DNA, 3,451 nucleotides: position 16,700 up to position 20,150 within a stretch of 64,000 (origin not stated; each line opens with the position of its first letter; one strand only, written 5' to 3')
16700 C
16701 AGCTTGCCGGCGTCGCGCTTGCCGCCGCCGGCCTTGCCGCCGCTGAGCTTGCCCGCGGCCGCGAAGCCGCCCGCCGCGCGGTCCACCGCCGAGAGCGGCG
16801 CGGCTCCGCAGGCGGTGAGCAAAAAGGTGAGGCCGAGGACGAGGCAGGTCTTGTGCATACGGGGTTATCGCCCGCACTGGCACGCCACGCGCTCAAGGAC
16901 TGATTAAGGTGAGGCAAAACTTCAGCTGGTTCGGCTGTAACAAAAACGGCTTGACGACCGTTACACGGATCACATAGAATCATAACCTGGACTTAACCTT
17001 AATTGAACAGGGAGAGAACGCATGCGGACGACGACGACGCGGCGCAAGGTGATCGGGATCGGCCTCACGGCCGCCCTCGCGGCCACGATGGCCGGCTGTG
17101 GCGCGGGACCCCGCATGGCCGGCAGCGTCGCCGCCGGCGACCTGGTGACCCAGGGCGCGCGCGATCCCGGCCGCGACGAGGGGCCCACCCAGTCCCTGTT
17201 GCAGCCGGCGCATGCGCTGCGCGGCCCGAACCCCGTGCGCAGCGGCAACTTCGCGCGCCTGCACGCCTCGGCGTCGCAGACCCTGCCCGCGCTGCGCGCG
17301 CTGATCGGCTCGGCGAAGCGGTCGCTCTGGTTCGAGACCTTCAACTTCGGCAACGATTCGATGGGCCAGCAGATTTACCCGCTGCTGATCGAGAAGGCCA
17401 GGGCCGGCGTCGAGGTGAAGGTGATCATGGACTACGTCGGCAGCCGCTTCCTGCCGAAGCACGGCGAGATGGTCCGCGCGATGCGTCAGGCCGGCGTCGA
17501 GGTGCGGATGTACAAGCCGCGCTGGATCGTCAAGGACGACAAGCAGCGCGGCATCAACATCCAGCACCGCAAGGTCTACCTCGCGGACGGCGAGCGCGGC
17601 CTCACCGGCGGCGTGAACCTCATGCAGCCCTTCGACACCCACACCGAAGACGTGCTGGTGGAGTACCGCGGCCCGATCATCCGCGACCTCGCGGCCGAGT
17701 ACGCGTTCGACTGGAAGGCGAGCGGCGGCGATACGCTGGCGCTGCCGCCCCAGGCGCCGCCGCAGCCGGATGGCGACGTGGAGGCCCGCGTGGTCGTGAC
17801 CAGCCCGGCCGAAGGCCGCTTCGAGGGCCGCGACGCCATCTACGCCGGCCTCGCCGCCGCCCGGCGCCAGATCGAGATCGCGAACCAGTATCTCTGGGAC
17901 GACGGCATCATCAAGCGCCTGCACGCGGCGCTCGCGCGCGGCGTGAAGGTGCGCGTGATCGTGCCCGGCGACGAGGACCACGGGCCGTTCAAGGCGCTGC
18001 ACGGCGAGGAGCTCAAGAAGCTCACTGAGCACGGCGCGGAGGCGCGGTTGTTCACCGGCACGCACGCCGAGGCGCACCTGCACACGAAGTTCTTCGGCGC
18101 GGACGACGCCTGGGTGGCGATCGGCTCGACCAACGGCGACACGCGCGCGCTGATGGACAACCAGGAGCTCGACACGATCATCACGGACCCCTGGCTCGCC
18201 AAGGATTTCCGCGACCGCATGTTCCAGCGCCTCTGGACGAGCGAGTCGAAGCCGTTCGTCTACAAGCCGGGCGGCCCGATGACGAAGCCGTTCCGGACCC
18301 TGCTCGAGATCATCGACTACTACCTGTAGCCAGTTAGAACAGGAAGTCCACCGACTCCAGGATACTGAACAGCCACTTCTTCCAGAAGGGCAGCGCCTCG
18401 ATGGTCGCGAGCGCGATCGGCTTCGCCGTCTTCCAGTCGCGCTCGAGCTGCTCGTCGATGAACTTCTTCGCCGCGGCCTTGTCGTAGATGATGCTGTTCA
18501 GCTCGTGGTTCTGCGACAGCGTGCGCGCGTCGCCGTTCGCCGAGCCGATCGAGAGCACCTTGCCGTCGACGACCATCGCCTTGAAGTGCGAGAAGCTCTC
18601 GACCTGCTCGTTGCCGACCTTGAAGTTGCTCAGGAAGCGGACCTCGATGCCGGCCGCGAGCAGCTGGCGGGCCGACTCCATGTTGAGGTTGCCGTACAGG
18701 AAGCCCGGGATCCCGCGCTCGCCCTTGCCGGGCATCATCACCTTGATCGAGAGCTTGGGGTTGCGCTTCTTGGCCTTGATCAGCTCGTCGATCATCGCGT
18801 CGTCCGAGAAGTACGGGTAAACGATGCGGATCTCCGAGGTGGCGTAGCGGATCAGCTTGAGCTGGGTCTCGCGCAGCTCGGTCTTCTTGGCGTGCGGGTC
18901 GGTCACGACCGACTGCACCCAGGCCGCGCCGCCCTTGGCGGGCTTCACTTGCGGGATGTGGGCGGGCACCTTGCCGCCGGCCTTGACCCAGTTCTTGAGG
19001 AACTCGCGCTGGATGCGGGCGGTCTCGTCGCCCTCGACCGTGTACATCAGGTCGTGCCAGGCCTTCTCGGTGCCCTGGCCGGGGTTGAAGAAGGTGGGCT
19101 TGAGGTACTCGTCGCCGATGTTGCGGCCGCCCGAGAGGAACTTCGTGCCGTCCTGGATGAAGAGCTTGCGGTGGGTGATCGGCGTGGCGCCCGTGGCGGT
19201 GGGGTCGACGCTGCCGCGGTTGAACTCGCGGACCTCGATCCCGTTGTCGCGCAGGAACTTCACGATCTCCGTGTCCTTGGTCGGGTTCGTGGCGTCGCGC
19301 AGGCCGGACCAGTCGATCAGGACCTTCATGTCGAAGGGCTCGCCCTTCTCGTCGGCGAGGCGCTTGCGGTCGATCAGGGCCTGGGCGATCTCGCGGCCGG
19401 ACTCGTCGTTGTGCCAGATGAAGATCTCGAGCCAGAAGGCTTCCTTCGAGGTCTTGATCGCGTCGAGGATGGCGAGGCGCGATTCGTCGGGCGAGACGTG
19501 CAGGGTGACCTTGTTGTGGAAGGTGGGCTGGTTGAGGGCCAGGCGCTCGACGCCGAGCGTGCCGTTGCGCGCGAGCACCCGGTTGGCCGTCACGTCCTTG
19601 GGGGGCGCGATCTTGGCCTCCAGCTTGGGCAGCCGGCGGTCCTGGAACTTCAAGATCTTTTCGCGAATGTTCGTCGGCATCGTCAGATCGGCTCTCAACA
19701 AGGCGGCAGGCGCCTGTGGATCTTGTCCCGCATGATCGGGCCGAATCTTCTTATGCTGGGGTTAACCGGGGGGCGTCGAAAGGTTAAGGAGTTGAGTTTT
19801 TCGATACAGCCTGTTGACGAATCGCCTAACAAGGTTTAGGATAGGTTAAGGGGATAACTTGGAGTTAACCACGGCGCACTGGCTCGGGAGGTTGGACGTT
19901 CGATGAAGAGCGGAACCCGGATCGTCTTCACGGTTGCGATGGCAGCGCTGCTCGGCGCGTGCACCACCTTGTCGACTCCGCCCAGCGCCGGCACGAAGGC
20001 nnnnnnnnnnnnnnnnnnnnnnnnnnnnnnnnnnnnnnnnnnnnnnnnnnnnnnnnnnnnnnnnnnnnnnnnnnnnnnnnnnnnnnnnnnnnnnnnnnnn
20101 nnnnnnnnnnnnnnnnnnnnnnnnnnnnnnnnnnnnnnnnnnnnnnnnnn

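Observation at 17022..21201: Three phospholipase-D/HKD paralogs in a row, two as lipoproteins and one divergent and inverted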

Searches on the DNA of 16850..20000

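Call 31: search_rna_families(source=window, start=16850, end=20000, threshold=evalue, max_evalue=1)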
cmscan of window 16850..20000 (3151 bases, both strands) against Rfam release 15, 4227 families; matches with E-value up to 1: 0.
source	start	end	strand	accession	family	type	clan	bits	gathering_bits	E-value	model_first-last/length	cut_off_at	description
